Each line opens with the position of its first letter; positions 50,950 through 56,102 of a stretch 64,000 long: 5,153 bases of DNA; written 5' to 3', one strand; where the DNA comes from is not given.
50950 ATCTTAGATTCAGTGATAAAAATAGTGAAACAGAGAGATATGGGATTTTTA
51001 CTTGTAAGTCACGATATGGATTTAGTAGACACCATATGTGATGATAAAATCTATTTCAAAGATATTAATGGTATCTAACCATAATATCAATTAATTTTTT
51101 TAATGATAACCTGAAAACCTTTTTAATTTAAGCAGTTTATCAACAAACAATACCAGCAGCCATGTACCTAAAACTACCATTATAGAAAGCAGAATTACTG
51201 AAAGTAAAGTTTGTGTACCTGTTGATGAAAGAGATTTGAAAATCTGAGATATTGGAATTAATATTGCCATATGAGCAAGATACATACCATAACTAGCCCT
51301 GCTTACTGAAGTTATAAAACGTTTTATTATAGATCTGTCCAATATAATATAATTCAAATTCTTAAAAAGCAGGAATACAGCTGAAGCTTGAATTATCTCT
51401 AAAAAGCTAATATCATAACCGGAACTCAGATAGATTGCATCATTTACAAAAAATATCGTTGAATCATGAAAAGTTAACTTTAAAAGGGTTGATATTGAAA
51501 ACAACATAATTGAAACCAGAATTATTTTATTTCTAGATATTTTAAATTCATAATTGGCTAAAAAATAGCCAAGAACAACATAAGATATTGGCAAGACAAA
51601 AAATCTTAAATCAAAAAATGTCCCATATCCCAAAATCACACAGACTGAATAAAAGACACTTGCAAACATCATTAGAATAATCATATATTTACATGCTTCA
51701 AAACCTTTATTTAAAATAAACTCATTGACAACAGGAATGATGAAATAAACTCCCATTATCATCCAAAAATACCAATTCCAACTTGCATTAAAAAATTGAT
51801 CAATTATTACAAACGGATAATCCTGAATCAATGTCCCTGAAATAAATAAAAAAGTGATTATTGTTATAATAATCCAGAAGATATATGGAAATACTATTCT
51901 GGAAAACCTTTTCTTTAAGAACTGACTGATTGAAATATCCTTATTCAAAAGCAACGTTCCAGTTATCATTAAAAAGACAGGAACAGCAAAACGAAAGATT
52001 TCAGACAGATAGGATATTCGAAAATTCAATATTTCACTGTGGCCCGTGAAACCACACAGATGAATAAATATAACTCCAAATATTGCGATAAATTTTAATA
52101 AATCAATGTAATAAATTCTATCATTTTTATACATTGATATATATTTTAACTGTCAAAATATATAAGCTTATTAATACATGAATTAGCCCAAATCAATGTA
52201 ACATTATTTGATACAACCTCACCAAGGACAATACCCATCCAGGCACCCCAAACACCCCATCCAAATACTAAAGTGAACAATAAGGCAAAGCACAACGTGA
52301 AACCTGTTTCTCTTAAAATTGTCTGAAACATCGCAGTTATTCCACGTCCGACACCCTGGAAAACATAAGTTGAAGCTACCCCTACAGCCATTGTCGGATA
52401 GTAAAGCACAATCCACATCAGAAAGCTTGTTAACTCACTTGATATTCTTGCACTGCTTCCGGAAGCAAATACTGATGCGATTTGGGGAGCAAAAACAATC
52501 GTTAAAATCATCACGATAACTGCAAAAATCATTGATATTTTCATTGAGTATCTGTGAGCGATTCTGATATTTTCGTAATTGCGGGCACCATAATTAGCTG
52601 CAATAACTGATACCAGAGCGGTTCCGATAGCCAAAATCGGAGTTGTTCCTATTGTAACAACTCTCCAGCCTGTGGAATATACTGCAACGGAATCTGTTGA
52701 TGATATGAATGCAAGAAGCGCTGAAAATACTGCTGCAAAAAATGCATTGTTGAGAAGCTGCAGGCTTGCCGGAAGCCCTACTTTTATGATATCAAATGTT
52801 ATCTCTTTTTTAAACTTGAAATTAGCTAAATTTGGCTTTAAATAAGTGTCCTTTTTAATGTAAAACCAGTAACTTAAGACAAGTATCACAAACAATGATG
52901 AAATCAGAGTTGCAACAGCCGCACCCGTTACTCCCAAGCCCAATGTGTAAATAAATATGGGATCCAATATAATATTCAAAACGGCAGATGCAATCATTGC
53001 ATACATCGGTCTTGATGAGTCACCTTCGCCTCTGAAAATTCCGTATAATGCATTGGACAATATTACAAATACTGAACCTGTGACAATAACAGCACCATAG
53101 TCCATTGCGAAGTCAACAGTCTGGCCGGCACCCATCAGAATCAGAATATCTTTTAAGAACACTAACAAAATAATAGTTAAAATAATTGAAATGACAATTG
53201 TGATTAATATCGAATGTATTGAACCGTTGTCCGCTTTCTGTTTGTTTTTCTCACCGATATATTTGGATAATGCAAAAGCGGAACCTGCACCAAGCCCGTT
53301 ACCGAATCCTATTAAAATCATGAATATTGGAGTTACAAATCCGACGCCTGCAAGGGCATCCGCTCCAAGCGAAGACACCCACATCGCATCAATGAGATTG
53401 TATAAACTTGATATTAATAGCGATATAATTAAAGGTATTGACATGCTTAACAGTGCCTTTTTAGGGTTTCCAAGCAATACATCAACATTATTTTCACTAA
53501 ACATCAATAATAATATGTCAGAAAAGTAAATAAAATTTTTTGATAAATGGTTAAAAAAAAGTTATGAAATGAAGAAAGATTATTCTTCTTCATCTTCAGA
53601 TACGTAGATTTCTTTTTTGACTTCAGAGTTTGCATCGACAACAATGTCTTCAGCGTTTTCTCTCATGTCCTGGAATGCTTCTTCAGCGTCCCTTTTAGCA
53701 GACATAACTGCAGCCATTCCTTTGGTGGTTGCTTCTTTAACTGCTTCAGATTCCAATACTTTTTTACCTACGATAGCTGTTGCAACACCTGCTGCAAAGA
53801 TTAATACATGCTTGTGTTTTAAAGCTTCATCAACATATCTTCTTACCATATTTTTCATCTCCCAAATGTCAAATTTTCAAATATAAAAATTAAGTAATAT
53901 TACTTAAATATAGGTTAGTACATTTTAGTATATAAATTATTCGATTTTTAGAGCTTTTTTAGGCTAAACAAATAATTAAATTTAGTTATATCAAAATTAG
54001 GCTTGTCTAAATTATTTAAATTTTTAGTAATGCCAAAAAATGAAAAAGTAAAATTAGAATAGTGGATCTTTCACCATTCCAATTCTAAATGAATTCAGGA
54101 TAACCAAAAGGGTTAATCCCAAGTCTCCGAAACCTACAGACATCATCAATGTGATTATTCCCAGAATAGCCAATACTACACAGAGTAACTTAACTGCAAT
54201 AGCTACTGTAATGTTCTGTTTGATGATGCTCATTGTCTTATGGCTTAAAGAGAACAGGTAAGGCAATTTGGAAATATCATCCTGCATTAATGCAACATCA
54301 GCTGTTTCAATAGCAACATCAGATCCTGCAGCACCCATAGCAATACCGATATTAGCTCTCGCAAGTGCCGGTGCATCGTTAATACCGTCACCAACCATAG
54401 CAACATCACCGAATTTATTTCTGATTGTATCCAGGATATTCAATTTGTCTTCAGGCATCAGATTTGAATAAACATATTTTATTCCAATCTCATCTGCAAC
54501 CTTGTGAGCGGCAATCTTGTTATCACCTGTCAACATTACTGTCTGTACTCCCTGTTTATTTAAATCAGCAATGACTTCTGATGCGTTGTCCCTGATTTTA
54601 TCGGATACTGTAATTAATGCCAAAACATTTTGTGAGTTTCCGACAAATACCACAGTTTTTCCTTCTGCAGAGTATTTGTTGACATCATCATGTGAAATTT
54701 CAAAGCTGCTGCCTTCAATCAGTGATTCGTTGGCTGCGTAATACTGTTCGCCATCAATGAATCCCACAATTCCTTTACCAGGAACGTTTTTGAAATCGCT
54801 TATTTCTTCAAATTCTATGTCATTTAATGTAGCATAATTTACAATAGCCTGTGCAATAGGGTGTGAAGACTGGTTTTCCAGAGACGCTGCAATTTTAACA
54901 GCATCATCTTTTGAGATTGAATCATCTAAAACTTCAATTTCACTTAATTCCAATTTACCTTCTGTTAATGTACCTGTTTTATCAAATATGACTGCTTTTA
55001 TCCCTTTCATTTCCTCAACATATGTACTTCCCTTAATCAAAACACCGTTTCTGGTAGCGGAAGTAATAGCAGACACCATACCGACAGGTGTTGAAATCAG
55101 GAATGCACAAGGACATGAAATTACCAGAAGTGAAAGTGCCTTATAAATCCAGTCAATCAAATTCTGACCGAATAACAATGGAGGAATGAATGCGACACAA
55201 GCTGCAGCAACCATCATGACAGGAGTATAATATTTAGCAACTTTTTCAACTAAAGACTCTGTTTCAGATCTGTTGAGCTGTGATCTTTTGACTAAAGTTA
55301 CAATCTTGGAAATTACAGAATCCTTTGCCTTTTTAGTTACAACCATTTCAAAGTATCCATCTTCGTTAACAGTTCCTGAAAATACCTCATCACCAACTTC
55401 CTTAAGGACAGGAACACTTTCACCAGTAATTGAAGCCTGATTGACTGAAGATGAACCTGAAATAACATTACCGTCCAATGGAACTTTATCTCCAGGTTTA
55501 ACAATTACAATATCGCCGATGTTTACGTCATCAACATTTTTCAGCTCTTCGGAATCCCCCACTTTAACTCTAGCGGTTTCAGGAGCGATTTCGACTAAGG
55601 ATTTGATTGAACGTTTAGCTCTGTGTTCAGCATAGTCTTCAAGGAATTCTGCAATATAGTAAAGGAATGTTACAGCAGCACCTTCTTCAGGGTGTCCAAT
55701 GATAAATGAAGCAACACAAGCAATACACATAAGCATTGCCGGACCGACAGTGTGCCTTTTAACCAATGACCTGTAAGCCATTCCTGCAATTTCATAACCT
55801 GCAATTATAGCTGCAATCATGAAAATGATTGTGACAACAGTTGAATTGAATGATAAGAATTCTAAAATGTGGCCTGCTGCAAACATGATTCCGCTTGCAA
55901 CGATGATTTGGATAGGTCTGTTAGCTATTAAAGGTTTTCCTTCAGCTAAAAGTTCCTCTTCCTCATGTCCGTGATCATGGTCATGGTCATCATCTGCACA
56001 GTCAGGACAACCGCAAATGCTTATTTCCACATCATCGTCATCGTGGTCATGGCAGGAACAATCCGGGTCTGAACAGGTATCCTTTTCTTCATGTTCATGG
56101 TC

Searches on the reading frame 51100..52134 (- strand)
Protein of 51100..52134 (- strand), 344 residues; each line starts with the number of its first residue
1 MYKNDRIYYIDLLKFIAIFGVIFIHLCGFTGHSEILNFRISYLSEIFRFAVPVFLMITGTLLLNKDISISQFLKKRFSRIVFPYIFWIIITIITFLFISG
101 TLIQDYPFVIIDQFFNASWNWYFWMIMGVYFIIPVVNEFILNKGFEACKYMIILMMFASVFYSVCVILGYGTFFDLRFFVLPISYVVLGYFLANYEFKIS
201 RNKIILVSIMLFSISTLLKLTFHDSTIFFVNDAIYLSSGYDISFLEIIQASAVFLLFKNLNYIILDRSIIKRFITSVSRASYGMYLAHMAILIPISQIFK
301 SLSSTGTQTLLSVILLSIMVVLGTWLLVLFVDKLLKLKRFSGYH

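Call 38: search_protein_families(library=pfam, proteins=[window:51100-52134:-], max_evalue=0.0001)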
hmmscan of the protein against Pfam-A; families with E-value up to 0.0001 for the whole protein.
window:51100-52134:- (344 aa): 1 family
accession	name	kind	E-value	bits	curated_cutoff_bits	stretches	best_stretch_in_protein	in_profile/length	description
PF01757.29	Acyl_transf_3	-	1.1e-33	117.1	31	1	7-328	1-325/326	Acyltransferase domain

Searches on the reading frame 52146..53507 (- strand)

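Call 38: search_protein_families(library=pfam, proteins=[window:52146-53507:-], max_evalue=0.0001)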
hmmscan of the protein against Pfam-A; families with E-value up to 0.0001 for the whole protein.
window:52146-53507:- (453 aa): 2 families
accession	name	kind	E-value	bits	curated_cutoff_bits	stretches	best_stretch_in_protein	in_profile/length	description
PF01554.23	MatE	-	2.2e-53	180.7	24.9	2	25-184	1-161/161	MatE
PF01943.22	Polysacc_synt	-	2.2e-12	47.4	28.2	1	53-299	36-267/274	Polysaccharide biosynthesis protein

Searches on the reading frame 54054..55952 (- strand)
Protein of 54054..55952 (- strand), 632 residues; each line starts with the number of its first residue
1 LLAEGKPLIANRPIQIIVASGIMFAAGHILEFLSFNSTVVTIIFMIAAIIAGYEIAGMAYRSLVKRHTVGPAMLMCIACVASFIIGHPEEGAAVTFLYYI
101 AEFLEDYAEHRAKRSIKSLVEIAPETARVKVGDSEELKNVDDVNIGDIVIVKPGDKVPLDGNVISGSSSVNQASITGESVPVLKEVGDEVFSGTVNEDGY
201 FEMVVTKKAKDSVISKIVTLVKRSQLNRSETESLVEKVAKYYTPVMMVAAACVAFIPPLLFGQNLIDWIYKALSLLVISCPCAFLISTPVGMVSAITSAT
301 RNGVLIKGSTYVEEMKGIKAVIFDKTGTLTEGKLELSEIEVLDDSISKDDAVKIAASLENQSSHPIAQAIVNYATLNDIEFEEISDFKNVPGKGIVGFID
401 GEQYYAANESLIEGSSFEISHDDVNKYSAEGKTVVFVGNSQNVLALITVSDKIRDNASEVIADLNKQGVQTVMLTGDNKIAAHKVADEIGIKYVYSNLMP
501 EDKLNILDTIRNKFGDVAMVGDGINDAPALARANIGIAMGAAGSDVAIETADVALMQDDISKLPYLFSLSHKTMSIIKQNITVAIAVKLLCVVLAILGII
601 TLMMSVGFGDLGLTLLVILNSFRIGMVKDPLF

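Call 28: search_solved_structures(query=window:54054-55952:-, max_evalue=1e-90, show_alignments=1)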
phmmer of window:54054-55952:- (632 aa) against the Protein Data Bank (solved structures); distinct sequences matched with E-value up to 1e-90: 3.
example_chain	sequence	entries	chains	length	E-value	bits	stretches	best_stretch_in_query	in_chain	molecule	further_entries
4umv_A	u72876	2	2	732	8.8e-113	381.3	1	30-624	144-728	ZINC-TRANSPORTING ATPASE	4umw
7qbz_A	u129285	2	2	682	8.5e-107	361.5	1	46-629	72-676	Cadmium translocating P-type ATPase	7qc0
3rfu_A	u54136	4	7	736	8.9e-102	345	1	88-624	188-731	Copper efflux ATPase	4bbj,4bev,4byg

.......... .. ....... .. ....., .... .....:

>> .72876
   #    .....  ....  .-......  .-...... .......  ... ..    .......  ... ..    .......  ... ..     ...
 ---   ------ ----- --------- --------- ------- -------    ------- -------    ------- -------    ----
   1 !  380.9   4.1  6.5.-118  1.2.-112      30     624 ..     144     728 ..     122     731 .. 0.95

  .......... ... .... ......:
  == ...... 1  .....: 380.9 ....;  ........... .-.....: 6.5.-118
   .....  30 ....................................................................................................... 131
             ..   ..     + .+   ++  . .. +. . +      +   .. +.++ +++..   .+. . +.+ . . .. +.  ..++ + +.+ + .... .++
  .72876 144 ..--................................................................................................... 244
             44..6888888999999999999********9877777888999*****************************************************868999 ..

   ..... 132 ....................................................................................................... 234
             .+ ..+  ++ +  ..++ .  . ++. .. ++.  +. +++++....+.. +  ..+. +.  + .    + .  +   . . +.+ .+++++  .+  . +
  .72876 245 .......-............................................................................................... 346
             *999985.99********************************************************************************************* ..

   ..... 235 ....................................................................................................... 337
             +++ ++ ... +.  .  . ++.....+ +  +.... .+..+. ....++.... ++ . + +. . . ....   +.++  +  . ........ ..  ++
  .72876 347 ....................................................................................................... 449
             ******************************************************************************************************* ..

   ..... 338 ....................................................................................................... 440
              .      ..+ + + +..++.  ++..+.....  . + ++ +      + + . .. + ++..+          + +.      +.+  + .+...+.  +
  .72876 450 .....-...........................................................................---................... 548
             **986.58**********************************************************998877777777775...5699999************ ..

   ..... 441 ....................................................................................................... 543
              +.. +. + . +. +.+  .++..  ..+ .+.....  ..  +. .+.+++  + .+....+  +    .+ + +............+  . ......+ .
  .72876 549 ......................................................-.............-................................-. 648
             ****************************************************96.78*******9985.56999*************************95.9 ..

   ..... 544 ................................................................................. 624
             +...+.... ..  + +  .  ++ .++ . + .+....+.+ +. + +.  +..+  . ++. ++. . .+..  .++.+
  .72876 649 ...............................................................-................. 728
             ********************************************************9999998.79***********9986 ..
